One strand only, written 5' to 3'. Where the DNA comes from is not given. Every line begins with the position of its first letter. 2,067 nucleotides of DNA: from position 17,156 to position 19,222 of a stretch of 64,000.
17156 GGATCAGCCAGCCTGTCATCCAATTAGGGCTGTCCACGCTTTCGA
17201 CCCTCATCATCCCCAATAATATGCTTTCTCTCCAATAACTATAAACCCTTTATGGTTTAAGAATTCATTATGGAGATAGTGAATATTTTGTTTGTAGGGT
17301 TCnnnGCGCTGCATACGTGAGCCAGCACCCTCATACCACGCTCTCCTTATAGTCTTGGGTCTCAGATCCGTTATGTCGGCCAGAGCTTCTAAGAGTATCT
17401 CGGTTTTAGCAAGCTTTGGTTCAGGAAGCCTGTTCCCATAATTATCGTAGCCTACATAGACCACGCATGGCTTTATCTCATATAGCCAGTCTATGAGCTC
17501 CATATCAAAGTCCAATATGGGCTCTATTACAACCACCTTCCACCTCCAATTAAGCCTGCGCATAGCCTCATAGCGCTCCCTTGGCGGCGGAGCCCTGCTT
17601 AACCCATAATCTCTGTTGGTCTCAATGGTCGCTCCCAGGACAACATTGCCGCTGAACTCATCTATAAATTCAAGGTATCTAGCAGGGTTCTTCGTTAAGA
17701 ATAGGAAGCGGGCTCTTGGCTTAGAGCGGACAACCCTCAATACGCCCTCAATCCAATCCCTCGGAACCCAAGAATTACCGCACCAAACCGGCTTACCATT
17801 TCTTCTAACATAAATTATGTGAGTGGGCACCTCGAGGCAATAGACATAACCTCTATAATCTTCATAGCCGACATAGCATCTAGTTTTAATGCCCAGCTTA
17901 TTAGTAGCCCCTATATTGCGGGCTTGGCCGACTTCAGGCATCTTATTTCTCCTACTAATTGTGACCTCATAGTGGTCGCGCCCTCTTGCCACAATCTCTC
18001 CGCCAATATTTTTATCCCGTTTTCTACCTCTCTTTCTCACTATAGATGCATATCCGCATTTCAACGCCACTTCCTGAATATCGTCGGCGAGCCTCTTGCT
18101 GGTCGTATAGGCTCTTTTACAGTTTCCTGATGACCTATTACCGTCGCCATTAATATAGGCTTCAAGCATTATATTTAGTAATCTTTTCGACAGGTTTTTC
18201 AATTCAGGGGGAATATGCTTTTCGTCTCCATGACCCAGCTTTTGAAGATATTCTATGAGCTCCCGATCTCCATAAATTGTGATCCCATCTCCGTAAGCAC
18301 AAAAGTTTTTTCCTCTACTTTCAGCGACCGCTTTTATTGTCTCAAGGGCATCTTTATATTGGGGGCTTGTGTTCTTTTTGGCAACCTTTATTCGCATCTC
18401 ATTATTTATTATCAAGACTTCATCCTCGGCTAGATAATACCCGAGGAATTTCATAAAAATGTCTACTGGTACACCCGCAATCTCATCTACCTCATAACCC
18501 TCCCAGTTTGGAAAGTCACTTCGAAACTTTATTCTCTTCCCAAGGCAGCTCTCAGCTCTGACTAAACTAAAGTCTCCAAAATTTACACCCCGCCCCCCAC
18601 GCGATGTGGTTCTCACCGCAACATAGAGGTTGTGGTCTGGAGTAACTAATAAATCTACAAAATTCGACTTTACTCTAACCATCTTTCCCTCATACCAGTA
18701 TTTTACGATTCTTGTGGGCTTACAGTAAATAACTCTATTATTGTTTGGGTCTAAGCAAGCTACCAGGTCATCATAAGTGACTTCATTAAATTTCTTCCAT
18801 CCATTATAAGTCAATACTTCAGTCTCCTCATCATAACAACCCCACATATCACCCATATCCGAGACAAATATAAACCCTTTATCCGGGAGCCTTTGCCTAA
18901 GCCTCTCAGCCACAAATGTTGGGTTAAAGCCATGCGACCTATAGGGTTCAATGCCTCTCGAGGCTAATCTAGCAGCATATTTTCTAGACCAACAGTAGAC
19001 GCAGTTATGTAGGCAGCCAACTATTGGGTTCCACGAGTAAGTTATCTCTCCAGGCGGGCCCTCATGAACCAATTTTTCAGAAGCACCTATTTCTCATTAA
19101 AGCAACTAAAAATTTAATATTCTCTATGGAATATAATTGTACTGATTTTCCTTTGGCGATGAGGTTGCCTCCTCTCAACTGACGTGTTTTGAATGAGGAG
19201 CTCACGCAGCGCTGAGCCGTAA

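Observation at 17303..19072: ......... intein inside a radical-SAM-like Gp37/Gp68 (DUF5131) gene, with a non-canonical C-terminal Gly-Asn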

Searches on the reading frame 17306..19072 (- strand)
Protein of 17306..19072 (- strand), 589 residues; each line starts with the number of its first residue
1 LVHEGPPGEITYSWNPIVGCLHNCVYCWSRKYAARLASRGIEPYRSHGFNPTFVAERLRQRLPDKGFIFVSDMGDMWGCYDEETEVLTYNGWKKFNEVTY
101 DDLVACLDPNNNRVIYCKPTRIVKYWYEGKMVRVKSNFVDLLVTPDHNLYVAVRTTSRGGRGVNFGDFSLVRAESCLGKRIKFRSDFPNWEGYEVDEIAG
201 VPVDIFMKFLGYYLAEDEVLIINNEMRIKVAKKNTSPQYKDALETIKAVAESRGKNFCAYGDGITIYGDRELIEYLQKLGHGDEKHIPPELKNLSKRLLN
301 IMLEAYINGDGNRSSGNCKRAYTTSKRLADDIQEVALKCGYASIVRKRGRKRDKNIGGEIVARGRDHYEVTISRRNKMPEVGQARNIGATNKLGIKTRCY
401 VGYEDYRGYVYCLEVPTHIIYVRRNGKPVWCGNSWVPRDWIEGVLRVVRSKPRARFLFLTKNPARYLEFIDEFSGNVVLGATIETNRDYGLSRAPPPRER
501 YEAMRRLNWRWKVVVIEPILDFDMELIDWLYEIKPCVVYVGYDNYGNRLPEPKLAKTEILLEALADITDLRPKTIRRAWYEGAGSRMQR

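Call 4: search_protein_families(library=pfam, proteins=[window:17306-19072:-], max_evalue=1)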
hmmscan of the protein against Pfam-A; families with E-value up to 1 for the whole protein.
seq(589 aa): 5 families
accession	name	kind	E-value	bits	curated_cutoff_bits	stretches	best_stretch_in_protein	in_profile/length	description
PF07505.17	DUF5131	-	4.3e-12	46.5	28.9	2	436-530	86-178/243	Protein of unknown function (DUF5131)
PF14528.11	LAGLIDADG_3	-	2.7e-06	28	22.5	1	302-370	6-67/82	LAGLIDADG-like domain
PF14890.11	Intein_splicing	-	0.0014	18.9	35.8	1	107-422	26-147/155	Intein splicing domain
PF04055.27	Radical_SAM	-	0.012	16.2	29.5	1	15-39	2-20/166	Radical SAM superfamily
PF14567.11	SUKH_5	-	0.17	12.1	27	0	45-103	66-133/142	SMI1-KNR4 cell-wall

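Call 5: search_protein_families(library=ncbifam, proteins=[window:17306-19072:-], max_evalue=1)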
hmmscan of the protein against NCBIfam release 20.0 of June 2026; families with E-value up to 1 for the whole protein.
seq(589 aa): 8 families
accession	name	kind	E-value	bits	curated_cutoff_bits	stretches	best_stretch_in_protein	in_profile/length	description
NF011303.0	PRK14715.1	equivalog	8.3e-06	23.1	1585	1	201-337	1115-1253/1627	DNA-directed DNA polymerase II large subunit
NF045703.1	rSAM_Tes_intein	exception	3.8e-05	21.7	1700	2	206-417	371-595/1040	tetraether lipid synthase Tes, intein-containing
TIGR04471.1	rSAM_mob_pairA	equivalog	5.8e-05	22.7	355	1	438-529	72-157/220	radical SAM mobile pair protein A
NF033668.1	rSAM_PA0069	hypoth_equivalog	0.00047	19.3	360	1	9-34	56-81/348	PA0069 family radical SAM protein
TIGR01445.1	intein_Nterm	domain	0.00071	20.5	24.5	1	79-151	1-83/83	intein N-terminal splicing region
NF038135.1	rSAM_Rv2578c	equivalog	0.015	14.4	430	1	11-32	61-83/317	Rv2578c family radical SAM protein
TIGR04470.1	rSAM_mob_pairB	equivalog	0.035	13.4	410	1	11-29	19-37/285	radical SAM mobile pair protein B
NF005852.0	PRK07773.1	equivalog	0.14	10.4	780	1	284-364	597-683/886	replicative DNA helicase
